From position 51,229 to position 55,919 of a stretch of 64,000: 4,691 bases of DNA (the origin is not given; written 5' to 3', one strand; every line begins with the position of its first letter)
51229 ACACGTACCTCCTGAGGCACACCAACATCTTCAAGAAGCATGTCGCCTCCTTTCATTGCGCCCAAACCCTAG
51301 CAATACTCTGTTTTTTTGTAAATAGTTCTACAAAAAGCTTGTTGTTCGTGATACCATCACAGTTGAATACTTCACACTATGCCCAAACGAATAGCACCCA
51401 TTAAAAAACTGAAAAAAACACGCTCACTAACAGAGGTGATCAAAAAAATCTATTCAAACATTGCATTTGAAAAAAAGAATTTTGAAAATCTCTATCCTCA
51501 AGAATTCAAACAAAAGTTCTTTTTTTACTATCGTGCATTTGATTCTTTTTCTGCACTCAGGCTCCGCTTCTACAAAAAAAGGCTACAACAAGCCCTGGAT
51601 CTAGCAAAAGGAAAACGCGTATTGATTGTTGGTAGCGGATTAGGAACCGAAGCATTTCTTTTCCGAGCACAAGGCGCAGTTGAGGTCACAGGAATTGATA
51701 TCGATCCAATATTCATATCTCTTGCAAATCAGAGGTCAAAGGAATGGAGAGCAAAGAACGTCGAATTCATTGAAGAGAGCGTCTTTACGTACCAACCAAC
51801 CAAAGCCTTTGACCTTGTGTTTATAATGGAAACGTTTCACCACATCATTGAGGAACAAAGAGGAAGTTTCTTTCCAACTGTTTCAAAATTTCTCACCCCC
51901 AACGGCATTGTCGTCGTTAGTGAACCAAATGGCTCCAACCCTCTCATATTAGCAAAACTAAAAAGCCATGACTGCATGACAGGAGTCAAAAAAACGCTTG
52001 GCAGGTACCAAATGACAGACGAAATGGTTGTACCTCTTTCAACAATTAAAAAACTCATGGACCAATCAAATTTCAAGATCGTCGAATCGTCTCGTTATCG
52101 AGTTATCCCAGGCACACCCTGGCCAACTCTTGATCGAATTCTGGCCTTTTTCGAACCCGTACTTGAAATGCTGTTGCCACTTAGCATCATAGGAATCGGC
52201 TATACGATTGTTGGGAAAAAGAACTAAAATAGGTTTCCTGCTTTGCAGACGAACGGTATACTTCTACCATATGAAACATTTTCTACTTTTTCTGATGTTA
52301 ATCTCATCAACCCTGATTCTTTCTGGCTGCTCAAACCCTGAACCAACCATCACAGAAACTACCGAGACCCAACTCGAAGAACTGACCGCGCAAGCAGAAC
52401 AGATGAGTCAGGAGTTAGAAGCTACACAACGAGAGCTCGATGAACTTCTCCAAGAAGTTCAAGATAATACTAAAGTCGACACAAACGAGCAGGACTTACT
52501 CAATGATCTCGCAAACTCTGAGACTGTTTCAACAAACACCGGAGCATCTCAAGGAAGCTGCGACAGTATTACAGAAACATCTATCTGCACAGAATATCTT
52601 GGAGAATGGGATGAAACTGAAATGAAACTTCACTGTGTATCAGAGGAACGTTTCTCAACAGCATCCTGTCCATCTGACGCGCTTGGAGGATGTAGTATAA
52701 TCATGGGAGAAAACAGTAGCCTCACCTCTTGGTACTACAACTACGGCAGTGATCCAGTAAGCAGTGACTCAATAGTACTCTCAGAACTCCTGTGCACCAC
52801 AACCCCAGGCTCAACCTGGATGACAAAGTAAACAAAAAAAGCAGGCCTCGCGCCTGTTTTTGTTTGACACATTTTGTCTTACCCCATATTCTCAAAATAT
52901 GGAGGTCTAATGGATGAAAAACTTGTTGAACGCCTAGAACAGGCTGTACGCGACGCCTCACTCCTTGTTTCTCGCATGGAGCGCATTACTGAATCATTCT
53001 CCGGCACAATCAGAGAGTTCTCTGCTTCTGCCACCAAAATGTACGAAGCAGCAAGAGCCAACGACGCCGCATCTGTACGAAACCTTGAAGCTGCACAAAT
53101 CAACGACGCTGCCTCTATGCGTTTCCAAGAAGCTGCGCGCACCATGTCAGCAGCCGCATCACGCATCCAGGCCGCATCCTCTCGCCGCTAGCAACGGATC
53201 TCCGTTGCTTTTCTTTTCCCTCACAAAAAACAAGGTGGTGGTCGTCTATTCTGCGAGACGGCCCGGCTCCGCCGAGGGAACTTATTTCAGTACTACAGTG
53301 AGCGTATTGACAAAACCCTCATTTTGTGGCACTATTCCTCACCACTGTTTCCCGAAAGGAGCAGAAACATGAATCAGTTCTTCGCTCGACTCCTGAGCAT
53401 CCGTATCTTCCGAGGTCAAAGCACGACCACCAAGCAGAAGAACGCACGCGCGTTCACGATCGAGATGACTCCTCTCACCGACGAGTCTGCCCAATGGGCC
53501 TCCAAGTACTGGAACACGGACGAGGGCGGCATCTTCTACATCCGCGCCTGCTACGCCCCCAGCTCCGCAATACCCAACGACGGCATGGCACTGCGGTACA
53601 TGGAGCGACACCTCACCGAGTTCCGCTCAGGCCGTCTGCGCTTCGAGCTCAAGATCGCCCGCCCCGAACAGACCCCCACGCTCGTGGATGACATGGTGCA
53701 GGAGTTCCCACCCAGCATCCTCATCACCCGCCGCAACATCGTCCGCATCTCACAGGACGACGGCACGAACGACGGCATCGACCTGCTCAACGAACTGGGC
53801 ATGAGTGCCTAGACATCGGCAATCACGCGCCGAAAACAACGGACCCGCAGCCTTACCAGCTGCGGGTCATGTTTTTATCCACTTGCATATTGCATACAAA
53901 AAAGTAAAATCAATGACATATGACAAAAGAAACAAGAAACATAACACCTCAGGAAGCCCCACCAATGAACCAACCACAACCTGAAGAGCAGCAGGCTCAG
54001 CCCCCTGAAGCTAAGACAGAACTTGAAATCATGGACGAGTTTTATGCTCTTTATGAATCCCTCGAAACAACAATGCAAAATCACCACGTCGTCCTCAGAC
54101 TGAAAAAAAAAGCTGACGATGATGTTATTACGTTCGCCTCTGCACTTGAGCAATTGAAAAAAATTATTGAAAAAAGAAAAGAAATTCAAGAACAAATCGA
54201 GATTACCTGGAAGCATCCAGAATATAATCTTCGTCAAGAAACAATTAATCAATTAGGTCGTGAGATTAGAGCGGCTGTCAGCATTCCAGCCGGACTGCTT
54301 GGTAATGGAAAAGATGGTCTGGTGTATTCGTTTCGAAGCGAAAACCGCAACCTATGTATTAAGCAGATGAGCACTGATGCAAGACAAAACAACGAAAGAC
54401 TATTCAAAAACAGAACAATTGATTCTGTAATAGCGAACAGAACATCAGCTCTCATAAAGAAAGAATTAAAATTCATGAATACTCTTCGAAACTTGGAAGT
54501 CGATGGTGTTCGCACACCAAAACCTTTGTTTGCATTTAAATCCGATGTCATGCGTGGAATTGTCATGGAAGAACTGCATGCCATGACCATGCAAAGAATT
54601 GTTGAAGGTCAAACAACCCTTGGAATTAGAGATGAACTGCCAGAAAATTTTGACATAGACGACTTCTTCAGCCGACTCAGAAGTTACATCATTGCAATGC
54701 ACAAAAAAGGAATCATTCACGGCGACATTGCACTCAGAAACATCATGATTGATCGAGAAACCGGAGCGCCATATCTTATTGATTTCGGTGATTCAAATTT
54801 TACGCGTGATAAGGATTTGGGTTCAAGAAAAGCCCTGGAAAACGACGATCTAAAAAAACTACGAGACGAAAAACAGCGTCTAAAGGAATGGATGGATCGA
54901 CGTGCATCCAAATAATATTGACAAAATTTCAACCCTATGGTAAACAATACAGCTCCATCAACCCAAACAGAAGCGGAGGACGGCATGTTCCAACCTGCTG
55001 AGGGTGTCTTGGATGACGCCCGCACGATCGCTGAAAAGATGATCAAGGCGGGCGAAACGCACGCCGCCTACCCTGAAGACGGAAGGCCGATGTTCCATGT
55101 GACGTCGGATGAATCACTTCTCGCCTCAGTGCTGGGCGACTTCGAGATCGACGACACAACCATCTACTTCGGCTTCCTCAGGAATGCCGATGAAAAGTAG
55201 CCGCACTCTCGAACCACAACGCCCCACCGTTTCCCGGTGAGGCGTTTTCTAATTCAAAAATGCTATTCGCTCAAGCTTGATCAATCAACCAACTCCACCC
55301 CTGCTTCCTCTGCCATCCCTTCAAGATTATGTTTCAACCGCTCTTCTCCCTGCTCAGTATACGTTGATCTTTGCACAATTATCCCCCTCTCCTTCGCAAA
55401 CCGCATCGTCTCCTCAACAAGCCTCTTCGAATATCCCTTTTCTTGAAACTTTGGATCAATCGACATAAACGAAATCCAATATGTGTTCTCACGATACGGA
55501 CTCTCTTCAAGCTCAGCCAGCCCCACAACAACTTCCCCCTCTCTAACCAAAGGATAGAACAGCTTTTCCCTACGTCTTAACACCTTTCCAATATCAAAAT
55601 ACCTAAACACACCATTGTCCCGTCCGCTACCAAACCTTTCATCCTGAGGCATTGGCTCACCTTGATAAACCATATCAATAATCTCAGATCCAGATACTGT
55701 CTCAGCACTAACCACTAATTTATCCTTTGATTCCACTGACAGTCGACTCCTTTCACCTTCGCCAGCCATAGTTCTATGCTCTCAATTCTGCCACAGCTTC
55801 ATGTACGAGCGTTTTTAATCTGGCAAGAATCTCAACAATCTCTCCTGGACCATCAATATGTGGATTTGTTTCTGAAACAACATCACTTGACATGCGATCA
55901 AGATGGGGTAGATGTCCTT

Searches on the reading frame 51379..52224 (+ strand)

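Call 45: search_protein_families(library=pfam, max_evalue=0.00001, proteins=[window:51379-52224:+])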
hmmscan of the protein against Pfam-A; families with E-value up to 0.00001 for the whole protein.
window:51379-52224:+ (282 aa): 6 families
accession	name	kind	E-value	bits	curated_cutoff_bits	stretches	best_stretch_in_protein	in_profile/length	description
PF13847.12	Methyltransf_31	-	3.3e-17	63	27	1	77-198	3-126/145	Methyltransferase domain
PF13649.12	Methyltransf_25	-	2.9e-14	54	27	1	81-176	1-97/97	Methyltransferase domain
PF08242.18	Methyltransf_12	-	3.5e-13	50.5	30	1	82-177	1-97/98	Methyltransferase domain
PF13489.12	Methyltransf_23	-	1.3e-12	48.1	27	1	63-236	7-163/164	Methyltransferase domain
PF08241.18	Methyltransf_11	-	2.2e-12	47.8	21.2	1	84-180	3-95/95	Methyltransferase domain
PF02353.26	CMAS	-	5.2e-06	26.4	27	1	69-182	54-166/273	Mycolic acid cyclopropane synthetase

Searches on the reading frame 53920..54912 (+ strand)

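Call 45: search_protein_families(library=pfam, max_evalue=0.00001, proteins=[window:53920-54912:+])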
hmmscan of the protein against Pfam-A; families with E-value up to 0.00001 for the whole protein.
window:53920-54912:+ (331 aa): 3 families
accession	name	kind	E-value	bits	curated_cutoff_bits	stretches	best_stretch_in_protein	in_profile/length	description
PF00069.31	Pkinase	-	1.3e-10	41.5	31.7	1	126-297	6-150/263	Protein kinase domain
PF01636.29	APH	-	5.6e-08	33.3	23.2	1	222-292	125-197/239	Phosphotransferase enzyme family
PF01163.29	RIO1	-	6.8e-08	32.8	22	1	153-292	29-151/187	RIO domain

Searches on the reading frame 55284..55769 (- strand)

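Call 78: search_protein_families(library=pfam, max_evalue=0.0001, proteins=[window:55284-55769:-])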
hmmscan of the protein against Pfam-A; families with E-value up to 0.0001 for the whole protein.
window:55284-55769:- (162 aa): 2 families
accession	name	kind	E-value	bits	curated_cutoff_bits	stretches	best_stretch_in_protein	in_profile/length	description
PF00583.31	Acetyltransf_1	-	2.3e-09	38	20.7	1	58-130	25-93/116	Acetyltransferase (GNAT) family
PF13508.13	Acetyltransf_7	-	2.6e-05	25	27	1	76-133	9-65/84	Acetyltransferase (GNAT) domain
